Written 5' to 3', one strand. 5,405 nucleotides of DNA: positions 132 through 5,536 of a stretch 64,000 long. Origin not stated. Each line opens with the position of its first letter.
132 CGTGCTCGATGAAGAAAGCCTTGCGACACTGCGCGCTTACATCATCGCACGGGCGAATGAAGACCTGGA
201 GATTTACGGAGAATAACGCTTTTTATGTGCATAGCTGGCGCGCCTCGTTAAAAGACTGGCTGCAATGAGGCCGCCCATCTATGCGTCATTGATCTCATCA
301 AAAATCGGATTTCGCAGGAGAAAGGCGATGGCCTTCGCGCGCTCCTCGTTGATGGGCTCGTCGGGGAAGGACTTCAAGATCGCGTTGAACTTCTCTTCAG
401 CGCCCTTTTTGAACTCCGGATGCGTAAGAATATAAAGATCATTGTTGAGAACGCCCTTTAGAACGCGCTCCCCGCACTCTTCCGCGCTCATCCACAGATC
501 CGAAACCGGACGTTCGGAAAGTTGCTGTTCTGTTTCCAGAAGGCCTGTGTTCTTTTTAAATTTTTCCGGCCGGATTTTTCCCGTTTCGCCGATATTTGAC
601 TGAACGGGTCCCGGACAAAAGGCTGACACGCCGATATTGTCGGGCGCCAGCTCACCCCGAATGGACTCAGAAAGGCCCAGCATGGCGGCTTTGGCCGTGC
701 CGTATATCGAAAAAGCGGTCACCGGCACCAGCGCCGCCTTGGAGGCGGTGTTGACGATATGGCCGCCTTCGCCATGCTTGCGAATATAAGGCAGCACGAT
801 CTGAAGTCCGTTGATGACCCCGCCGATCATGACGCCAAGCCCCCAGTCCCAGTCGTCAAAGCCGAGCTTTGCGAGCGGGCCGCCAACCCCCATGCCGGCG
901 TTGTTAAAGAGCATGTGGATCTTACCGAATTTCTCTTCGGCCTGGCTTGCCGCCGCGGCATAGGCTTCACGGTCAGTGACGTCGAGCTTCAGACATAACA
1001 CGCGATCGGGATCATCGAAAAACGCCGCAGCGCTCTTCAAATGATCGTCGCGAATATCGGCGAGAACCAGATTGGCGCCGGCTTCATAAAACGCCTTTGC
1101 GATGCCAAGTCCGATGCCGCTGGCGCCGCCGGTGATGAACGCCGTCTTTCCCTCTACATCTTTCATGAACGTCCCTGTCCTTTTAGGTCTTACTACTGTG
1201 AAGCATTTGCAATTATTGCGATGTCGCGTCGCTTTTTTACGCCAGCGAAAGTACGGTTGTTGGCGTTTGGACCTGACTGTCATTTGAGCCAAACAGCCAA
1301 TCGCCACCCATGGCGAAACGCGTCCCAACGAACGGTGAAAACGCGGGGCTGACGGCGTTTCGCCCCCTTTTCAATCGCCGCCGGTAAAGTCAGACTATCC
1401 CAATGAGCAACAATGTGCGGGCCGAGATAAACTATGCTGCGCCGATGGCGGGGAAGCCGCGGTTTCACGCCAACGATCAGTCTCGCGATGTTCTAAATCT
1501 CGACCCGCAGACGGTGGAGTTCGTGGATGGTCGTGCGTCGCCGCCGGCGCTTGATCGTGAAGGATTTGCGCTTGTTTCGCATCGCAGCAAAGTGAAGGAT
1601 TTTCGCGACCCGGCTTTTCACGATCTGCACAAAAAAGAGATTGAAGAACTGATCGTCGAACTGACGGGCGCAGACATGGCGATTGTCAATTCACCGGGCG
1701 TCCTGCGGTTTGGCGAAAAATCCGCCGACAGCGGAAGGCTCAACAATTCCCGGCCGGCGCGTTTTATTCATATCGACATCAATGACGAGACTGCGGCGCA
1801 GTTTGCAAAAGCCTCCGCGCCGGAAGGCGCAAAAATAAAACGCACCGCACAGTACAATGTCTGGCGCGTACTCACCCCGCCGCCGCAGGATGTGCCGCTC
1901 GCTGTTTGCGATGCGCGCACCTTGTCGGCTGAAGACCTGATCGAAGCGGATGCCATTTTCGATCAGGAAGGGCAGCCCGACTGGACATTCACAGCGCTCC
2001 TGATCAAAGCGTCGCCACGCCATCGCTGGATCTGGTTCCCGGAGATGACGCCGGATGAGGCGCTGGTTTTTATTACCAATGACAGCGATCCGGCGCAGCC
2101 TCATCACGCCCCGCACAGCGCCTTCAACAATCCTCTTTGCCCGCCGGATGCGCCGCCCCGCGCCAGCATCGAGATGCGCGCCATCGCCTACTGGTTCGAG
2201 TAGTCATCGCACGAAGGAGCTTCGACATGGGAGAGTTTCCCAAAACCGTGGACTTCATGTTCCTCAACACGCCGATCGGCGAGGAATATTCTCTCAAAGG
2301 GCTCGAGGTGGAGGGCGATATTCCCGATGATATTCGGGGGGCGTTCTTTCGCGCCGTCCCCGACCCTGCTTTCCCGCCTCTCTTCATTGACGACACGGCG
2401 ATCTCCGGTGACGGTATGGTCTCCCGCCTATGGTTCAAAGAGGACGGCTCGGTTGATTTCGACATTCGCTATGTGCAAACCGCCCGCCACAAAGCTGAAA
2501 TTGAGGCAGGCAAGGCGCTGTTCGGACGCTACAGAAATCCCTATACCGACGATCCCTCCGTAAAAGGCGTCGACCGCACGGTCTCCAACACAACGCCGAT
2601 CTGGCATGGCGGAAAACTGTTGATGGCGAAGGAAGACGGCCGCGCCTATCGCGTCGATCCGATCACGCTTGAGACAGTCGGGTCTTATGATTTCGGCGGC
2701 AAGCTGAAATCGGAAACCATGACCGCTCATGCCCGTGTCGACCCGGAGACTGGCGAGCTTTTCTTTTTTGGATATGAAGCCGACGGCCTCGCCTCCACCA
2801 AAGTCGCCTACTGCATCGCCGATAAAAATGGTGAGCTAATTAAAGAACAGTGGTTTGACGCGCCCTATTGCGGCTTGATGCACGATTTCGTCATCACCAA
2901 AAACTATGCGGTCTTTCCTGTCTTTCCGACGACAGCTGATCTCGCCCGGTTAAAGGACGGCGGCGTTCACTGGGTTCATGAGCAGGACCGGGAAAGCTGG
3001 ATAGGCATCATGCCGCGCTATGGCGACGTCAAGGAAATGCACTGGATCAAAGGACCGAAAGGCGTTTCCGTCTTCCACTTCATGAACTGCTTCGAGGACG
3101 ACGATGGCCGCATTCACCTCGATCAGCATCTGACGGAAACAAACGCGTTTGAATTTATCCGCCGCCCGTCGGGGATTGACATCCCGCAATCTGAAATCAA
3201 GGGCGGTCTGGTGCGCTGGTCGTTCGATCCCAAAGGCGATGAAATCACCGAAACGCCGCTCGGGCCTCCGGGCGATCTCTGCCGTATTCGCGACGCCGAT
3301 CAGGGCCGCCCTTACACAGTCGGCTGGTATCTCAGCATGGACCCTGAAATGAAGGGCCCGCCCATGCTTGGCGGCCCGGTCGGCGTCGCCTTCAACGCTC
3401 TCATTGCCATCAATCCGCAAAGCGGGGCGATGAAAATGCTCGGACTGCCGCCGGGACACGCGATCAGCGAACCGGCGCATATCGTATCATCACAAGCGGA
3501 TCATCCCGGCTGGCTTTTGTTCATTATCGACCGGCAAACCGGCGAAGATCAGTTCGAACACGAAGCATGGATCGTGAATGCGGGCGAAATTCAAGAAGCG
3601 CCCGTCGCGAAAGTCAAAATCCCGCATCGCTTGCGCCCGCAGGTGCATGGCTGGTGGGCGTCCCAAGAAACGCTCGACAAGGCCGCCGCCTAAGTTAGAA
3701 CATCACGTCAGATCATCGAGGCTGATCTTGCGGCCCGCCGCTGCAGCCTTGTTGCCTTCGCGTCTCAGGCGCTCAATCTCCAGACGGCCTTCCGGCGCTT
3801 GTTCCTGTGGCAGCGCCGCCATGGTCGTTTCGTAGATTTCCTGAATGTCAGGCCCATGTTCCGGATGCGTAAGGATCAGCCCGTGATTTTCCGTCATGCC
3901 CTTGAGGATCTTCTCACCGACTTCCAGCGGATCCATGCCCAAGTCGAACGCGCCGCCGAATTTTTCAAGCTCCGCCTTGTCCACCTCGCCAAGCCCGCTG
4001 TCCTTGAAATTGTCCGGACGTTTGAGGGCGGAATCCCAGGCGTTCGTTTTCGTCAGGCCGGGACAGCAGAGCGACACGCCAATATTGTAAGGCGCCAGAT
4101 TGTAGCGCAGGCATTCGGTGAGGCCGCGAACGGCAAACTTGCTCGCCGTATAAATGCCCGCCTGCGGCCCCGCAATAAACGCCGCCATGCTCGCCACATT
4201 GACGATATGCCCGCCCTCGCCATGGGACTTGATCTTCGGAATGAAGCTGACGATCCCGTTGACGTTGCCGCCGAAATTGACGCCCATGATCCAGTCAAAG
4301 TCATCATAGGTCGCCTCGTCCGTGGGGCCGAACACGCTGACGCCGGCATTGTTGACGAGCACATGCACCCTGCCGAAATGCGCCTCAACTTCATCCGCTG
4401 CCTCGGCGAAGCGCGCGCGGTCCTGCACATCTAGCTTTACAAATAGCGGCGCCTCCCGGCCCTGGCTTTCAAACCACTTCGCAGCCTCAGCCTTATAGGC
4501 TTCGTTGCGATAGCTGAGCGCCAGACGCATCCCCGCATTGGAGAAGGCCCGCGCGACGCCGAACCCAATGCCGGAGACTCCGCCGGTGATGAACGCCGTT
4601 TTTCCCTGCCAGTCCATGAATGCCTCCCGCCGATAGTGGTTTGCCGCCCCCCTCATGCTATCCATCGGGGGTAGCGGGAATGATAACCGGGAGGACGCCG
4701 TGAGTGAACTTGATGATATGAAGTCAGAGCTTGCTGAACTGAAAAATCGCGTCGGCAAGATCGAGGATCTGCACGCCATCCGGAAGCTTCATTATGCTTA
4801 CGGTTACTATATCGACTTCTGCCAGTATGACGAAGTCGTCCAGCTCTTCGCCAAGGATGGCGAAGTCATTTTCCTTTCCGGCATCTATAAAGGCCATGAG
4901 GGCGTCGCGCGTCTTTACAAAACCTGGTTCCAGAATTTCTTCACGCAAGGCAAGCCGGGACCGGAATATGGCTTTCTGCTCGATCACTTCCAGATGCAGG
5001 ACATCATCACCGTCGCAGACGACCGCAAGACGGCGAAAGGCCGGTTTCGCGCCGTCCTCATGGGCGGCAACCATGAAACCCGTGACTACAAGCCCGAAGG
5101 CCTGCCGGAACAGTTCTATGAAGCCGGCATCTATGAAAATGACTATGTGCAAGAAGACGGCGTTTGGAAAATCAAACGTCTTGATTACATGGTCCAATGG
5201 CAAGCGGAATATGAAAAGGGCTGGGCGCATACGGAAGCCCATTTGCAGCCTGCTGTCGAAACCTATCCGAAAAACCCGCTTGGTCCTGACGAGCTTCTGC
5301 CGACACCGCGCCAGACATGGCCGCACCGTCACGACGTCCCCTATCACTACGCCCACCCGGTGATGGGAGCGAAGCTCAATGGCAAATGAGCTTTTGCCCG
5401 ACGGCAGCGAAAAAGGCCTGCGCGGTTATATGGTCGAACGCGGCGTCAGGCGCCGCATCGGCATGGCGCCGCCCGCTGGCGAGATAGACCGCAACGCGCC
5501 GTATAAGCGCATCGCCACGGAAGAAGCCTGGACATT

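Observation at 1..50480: About 50-kb single-locus toolkit for lignin dimers, possibly in a non-sphingomonad host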

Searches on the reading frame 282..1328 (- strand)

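Call 12: search_protein_families(library=pfam, proteins=[window:282-1328:-], max_evalue=0.001)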
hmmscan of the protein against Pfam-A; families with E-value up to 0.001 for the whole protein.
window:282-1328:- (349 aa): 4 families
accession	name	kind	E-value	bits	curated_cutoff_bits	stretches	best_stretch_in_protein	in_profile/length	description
PF00106.31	adh_short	-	1.7e-46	158.6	26.6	1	61-247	1-187/195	short chain dehydrogenase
PF13561.12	adh_short_C2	-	1.5e-34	120.1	27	1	69-249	3-183/236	Enoyl-(Acyl carrier protein) reductase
PF08659.16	KR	-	2.9e-09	37.5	22.6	1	62-222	2-162/180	KR domain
PF23441.1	SDR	-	0.00078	19.3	27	0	60-250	7-202/258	SDR-like rossmann domain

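Call 39: search_protein_families(library=ncbifam, proteins=[window:282-1166:-], max_evalue=1e-8)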
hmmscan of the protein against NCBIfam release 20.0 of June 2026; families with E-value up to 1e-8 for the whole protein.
window:282-1166:- (295 aa): 190 families (the best 25 are shown)
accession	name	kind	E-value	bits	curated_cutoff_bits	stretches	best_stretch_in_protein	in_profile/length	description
NF004843.0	PRK06194.1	equivalog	2e-61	207.9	308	1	1-269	1-276/295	hypothetical protein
NF004514.1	PRK05855.1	equivalog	7.1e-50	170.1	455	1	2-207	309-515/578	SDR family oxidoreductase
NF004196.0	PRK05650.1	equivalog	1.9e-47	161.6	297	1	9-254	5-240/272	SDR family oxidoreductase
NF004529.0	PRK05876.1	equivalog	9e-46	156.6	338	1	2-269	2-267/275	short chain dehydrogenase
NF005559.1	PRK07231.1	subfamily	2.9e-40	138.3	215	1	4-194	2-192/249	glucose 1-dehydrogenase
NF005878.0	PRK07825.1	subfamily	5.2e-39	134.3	287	1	2-192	5-191/278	short chain dehydrogenase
NF004198.0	PRK05653.1-3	equivalog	9.1e-39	133.4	296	1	3-195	4-196/248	3-oxoacyl-ACP reductase FabG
NF009093.0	PRK12429.1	subfamily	6.1e-38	130.6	258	1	4-192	3-191/259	3-hydroxybutyrate dehydrogenase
NF004526.0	PRK05872.1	subfamily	5.1e-37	127.6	276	1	2-181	6-183/297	short-chain dehydrogenase/reductase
NF005881.0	PRK07832.1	equivalog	1.2e-36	126.4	296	1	2-254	5-253/287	SDR family oxidoreductase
NF006080.0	PRK08226.1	equivalog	2e-36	125.8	356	1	1-194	1-194/263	SDR family oxidoreductase UcpA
TIGR02415.1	23BDH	subfamily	3.7e-36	124.8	304.35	1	7-195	1-190/254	acetoin reductase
NF006123.0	PRK08267.1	equivalog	8e-36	123.6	261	1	7-204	3-201/261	SDR family oxidoreductase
NF004791.0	PRK06138.1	equivalog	1.2e-35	123.1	312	1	3-194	2-192/252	SDR family oxidoreductase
NF052558.1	MBtsdlDhBudC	equivalog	3.1e-35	122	270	1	5-201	2-195/250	meso-2,3-butanediol dehydrogenase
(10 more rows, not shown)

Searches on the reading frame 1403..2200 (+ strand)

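Call 12: search_protein_families(library=pfam, proteins=[window:1403-2200:+], max_evalue=0.001)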
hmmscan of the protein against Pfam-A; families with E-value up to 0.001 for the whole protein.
window:1403-2200:+ (266 aa): 0 families

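Call 39: search_protein_families(library=ncbifam, proteins=[window:1403-2200:+], max_evalue=1e-8)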
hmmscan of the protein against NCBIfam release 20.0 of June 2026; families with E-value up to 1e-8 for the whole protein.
window:1403-2200:+ (266 aa): 1 family
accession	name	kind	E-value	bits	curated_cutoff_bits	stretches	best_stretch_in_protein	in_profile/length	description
NF041278.1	CmcJ_NvfI_EfuI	subfamily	5.9e-77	258.8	80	1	6-264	1-263/263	CmcJ/NvfI family oxidoreductase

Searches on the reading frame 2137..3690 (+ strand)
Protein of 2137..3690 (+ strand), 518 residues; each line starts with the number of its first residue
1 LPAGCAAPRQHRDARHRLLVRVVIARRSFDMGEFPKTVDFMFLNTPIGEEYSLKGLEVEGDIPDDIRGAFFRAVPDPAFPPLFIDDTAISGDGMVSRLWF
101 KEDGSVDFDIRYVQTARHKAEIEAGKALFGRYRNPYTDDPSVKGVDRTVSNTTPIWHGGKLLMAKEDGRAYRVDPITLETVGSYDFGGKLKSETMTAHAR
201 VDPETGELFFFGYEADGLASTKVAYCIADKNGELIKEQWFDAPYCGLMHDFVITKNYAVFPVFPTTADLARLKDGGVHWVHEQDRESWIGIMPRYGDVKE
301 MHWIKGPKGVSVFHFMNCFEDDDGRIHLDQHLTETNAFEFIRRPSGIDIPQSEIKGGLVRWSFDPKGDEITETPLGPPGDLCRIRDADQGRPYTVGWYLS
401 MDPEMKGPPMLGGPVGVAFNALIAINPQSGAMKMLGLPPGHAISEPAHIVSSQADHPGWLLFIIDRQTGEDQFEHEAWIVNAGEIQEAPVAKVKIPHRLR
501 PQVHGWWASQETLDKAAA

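Call 12: search_protein_families(library=pfam, proteins=[window:2137-3690:+], max_evalue=0.001)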
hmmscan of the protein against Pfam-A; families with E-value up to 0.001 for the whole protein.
window:2137-3690:+ (518 aa): 1 family
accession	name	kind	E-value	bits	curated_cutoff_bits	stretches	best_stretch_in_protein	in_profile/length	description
PF03055.21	RPE65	-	1.4e-112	377.7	27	1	46-508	3-468/469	Retinal pigment epithelial membrane protein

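Call 18: search_protein_families(library=ncbifam, proteins=[window:2227-3690:+], max_evalue=0.00001)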
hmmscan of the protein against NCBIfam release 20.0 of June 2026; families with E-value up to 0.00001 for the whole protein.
window:2227-3690:+ (488 aa): 3 families
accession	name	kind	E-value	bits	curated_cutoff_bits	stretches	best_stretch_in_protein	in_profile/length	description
NF053780.1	LigStilDioxNov2Alpha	equivalog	7e-257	852.5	650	1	3-484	1-482/482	lignostilbene-alpha,beta-dioxygenase NOV2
NF053778.1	LigStilDioxAlpha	equivalog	1.4e-118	396.6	800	1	1-478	1-479/480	lignostilbene-alpha,beta-dioxygenase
NF052295.1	CarotCleavDioxg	equivalog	1.1e-42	146.2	675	1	14-478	30-465/467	8'-apo-carotenoid 13,14-cleaving dioxygenase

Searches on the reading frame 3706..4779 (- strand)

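Call 12: search_protein_families(library=pfam, proteins=[window:3706-4779:-], max_evalue=0.001)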
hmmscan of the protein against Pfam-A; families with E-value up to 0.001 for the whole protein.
window:3706-4779:- (358 aa): 3 families
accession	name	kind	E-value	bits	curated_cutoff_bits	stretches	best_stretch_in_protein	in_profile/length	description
PF00106.31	adh_short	-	7.4e-48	163.1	26.6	1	60-251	1-190/195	short chain dehydrogenase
PF13561.12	adh_short_C2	-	3.6e-38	131.9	27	1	69-255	6-188/236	Enoyl-(Acyl carrier protein) reductase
PF08659.16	KR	-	1.7e-09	38.3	22.6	1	61-220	2-159/180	KR domain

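Call 39: search_protein_families(library=ncbifam, proteins=[window:3706-4617:-], max_evalue=1e-8)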
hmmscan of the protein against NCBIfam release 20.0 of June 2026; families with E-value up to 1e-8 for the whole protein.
window:3706-4617:- (304 aa): 195 families (the best 25 are shown)
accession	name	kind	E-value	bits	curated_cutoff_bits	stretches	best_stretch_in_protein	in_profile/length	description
NF004843.0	PRK06194.1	equivalog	5.2e-51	173.8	308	1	2-268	3-272/295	hypothetical protein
NF004514.1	PRK05855.1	equivalog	7.3e-48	163.5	455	1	3-199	311-506/578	SDR family oxidoreductase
NF005881.0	PRK07832.1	equivalog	2.2e-47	161.6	296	1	2-252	6-249/287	SDR family oxidoreductase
NF004196.0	PRK05650.1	equivalog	6e-45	153.4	297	1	7-206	4-201/272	SDR family oxidoreductase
TIGR02415.1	23BDH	subfamily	8.5e-42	143.3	304.35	1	6-206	1-200/254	acetoin reductase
NF005495.0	PRK07109.1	subfamily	2.8e-41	141.9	264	1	4-185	7-186/334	SDR family oxidoreductase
NF005878.0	PRK07825.1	subfamily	4.9e-40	137.6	287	1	3-192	7-190/278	short chain dehydrogenase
NF004825.0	PRK06181.1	equivalog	6.4e-40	137.1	215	1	3-200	4-199/268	SDR family oxidoreductase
NF005559.1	PRK07231.1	subfamily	1.1e-39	136.4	215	1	3-199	2-196/249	glucose 1-dehydrogenase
NF006394.0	PRK08643.1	equivalog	1.6e-38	132.6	381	1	5-196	3-193/257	(S)-acetoin forming diacetyl reductase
NF004824.0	PRK06180.1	subfamily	8.9e-38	130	298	1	5-193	4-187/279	oxidoreductase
NF005594.0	PRK07326.1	equivalog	1.9e-37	129.1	271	1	3-196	4-193/237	SDR family oxidoreductase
NF004526.0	PRK05872.1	subfamily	8.3e-37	126.9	276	1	3-192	8-193/297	short-chain dehydrogenase/reductase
NF006123.0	PRK08267.1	equivalog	6.1e-36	124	261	1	6-199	3-195/261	SDR family oxidoreductase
NF004818.0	PRK06172.1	equivalog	2.8e-34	118.6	336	1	2-203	4-204/253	SDR family oxidoreductase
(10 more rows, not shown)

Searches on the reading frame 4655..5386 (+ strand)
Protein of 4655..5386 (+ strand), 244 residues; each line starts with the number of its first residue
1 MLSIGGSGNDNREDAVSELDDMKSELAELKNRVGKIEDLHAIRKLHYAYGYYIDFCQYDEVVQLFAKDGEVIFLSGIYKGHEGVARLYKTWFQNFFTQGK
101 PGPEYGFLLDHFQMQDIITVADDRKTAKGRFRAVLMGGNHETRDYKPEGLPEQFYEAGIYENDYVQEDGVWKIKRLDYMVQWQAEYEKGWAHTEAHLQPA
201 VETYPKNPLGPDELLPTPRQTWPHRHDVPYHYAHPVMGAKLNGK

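Call 12: search_protein_families(library=pfam, proteins=[window:4655-5386:+], max_evalue=0.001)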
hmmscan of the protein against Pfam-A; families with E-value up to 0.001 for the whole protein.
window:4655-5386:+ (244 aa): 1 family
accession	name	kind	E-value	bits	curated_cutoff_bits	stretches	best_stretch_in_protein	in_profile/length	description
PF13577.12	SnoaL_4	-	4.1e-26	91.9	24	1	36-176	3-125/126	SnoaL-like domain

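Call 39: search_protein_families(library=ncbifam, proteins=[window:4655-5386:+], max_evalue=1e-8)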
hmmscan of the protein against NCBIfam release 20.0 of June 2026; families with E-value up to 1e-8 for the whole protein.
window:4655-5386:+ (244 aa): 0 families

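Call 41: search_solved_structures(query=window:4655-5386:+, max_evalue=0.001, show_alignments=2)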
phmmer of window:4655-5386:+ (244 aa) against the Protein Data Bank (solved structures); distinct sequences matched with E-value up to 0.001: 3.
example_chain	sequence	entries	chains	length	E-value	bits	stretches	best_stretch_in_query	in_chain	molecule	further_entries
8abv_A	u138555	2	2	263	2.9e-97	328.2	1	19-239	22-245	SnoaL-like domain-containing protein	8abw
8abt_A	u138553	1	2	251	3.4e-97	328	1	23-238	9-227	SnoaL-like domain-containing protein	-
8abu_A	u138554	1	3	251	4e-96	324.5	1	23-238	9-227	SnoaL-like domain-containing protein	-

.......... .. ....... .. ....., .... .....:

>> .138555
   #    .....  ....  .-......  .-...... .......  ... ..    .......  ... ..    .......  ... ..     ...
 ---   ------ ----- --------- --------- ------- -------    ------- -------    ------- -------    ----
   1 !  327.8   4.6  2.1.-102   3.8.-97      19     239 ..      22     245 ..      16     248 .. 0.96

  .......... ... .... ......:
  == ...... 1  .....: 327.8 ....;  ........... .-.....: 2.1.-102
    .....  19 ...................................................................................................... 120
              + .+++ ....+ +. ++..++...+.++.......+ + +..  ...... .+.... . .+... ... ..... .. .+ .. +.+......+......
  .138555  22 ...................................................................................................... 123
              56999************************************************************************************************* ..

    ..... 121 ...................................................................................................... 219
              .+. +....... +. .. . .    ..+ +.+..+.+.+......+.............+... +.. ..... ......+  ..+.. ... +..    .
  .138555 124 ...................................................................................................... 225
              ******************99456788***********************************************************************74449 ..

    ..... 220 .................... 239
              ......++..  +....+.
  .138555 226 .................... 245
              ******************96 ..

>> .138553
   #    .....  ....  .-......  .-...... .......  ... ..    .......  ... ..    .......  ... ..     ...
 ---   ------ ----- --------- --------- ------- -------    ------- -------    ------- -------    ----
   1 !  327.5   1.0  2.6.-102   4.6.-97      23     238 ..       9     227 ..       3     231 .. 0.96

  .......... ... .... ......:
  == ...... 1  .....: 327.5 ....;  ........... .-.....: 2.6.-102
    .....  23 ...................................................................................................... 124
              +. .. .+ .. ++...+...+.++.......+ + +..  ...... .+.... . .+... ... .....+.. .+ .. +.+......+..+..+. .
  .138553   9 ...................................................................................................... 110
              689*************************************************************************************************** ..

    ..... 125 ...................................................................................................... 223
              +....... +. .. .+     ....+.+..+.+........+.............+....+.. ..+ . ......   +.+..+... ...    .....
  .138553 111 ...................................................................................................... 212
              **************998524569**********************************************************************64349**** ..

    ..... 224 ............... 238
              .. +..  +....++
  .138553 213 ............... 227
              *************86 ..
